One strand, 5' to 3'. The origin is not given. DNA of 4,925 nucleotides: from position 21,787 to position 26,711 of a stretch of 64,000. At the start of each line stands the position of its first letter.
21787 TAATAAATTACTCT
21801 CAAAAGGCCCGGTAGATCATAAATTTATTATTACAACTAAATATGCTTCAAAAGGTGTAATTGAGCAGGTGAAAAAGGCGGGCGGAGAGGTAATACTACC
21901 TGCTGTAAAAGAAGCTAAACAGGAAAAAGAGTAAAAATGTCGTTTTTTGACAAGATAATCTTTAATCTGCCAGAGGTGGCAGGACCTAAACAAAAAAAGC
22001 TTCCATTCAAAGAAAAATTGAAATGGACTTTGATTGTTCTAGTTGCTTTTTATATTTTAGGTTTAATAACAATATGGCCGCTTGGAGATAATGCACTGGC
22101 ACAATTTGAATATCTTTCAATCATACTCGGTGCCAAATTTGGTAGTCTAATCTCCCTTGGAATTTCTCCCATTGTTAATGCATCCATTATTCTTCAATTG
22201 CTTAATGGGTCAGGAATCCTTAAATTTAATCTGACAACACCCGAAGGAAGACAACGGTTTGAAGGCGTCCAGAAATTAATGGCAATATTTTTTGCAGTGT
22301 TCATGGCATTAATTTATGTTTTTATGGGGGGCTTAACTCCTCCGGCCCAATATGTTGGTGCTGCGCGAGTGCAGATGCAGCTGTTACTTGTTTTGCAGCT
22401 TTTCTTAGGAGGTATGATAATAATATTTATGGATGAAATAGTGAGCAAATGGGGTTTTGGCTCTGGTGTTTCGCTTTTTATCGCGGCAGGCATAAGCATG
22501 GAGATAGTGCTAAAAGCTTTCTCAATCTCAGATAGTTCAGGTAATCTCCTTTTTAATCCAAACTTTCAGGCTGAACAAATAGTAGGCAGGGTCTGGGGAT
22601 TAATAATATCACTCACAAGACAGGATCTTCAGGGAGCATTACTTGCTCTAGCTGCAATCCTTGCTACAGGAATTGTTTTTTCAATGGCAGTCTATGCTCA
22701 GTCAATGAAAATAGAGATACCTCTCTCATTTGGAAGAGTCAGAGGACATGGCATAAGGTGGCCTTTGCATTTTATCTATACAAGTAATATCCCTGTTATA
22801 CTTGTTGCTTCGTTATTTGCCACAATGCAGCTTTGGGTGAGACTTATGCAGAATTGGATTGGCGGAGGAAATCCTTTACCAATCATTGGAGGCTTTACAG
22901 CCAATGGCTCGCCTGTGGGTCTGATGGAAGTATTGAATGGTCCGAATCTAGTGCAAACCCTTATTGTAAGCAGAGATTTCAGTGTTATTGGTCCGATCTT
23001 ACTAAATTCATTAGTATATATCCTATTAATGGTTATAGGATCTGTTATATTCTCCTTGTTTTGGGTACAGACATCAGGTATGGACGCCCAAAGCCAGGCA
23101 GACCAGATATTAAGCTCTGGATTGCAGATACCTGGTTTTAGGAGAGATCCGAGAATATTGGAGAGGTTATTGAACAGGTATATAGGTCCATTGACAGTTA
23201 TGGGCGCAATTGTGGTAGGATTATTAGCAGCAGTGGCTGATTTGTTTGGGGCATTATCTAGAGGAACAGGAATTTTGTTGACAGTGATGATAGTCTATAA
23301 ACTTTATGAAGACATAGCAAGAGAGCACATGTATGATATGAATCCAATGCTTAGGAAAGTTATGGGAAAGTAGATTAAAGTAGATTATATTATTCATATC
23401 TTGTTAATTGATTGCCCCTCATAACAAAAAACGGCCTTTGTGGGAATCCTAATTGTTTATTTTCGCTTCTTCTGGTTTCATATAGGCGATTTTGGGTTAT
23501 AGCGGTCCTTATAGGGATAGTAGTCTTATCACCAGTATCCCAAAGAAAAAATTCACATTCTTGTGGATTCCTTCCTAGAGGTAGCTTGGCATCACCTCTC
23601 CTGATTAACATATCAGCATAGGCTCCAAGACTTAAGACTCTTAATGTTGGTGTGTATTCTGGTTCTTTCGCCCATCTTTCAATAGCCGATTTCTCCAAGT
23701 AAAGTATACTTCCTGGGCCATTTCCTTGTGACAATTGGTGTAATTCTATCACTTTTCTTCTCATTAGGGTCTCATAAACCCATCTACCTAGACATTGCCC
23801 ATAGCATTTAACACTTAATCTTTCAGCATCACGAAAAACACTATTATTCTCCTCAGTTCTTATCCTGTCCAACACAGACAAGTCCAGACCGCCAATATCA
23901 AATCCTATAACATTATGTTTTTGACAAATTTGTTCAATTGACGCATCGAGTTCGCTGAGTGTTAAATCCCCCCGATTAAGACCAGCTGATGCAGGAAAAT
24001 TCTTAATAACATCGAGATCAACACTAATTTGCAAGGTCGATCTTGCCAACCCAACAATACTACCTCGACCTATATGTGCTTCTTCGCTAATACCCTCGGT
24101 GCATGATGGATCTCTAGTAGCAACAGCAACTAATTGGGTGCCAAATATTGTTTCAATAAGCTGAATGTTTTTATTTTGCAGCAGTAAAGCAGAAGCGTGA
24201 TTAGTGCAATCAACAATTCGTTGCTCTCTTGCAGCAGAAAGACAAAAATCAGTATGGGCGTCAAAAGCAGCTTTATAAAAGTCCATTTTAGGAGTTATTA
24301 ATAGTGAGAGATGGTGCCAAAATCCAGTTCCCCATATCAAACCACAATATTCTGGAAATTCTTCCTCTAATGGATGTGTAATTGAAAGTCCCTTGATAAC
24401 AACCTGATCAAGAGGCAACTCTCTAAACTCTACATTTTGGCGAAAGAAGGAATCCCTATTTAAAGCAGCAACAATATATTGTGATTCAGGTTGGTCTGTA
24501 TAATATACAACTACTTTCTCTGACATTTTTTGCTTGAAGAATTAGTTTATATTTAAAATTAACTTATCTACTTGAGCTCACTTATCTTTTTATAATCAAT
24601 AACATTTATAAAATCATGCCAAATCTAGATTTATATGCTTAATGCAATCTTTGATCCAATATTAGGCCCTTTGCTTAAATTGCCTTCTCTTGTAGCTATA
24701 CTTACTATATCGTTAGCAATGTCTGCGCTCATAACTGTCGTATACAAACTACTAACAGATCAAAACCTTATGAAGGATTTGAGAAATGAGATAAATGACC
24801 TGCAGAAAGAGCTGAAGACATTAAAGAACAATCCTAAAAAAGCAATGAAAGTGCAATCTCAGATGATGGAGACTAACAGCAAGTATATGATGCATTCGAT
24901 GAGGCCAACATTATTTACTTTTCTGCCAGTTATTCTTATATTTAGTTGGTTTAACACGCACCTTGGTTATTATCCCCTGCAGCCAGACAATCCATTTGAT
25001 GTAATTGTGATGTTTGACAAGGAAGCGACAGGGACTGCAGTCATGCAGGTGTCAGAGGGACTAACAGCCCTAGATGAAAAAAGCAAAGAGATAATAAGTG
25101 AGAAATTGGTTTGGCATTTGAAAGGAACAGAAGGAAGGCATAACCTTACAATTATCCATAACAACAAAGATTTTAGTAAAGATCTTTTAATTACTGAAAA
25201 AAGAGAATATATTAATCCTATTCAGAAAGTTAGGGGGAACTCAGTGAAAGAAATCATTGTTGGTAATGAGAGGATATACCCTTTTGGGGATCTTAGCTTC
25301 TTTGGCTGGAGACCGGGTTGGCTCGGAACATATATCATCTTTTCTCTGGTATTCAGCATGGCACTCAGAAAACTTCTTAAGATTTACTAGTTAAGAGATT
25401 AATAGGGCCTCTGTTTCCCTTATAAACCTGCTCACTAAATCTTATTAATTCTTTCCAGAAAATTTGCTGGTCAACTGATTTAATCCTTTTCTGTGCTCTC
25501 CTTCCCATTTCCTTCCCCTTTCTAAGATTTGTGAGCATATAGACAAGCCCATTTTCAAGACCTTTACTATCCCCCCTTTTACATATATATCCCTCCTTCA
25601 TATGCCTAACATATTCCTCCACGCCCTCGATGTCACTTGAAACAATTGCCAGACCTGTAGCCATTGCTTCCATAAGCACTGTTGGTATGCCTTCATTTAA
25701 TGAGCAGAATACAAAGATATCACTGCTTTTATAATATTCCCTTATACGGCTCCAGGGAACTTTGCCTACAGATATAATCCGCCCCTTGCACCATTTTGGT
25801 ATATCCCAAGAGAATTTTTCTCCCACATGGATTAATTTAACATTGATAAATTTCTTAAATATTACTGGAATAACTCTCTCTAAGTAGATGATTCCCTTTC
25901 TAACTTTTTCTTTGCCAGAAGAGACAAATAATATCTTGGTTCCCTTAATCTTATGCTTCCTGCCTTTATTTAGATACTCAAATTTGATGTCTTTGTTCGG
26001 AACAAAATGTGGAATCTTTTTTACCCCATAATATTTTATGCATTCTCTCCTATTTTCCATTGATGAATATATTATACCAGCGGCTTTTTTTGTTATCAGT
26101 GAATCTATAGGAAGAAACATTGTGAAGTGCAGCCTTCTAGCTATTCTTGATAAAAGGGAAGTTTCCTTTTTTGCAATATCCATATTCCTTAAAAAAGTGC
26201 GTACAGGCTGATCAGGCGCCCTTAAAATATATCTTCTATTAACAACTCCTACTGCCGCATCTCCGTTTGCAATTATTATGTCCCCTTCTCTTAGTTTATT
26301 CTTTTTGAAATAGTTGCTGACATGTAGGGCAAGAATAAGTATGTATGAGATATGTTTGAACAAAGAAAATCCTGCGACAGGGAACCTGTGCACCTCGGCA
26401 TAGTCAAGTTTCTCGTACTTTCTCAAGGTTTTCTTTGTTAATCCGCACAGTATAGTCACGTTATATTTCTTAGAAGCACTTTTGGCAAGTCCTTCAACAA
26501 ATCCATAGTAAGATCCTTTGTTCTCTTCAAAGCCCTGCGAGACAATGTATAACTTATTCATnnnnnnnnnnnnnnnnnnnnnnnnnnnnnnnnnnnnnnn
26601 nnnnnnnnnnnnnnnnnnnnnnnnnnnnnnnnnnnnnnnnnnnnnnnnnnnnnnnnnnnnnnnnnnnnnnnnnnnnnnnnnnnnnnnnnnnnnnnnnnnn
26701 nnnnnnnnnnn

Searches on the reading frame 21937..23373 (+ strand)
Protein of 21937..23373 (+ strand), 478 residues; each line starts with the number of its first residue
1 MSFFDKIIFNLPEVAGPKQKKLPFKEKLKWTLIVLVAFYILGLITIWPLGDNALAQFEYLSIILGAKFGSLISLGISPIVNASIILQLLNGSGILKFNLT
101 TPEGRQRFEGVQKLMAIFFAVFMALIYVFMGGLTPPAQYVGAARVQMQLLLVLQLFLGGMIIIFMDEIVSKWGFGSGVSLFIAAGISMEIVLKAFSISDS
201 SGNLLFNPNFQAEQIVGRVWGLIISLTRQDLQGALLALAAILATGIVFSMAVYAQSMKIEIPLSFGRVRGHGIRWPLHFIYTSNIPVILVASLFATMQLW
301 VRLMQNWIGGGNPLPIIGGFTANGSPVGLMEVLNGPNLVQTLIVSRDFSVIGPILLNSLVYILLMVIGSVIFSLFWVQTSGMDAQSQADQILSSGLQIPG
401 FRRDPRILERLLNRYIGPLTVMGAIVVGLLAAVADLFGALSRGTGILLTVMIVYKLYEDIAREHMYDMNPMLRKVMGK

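Call 55: search_protein_families(library=pfam, proteins=[window:21937-23373:+], max_evalue=0.001)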
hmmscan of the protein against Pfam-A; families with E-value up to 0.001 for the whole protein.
window:21937-23373:+ (478 aa): 1 family
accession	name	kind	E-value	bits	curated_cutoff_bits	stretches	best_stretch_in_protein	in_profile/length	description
PF00344.25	SecY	-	1.2e-63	215.8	32.2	1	70-457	1-306/306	SecY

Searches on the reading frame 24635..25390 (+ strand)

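Call 55: search_protein_families(library=pfam, proteins=[window:24635-25390:+], max_evalue=0.001)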
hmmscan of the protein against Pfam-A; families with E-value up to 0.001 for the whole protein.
window:24635-25390:+ (251 aa): 2 families
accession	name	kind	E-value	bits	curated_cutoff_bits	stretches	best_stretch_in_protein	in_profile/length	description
PF01956.21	EMC3_TMCO1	-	1.4e-14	54.7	27.1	1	8-113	2-115/169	Integral membrane protein EMC3/TMCO1-like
PF09991.14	DUF2232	-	0.00043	20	27.8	1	19-112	88-181/290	Predicted membrane protein (DUF2232)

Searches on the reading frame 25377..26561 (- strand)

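Call 55: search_protein_families(library=pfam, proteins=[window:25377-26561:-], max_evalue=0.001)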
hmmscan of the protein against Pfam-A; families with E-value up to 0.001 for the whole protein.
window:25377-26561:- (394 aa): 4 families
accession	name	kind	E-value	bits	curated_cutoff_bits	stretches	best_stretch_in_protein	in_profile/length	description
PF00534.26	Glycos_transf_1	-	1e-24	87.4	26.4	1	201-359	7-172/172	Glycosyl transferases group 1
PF13692.12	Glyco_trans_1_4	-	2.2e-24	86.8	27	1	209-345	3-142/142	Glycosyl transferases group 1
PF13524.12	Glyco_trans_1_2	-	7.1e-06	26.5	25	1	248-361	22-130/144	Glycosyl transferase-like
PF13439.12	Glyco_transf_4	-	0.00018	22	28.5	1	25-188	11-163/170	Glycosyltransferase Family 4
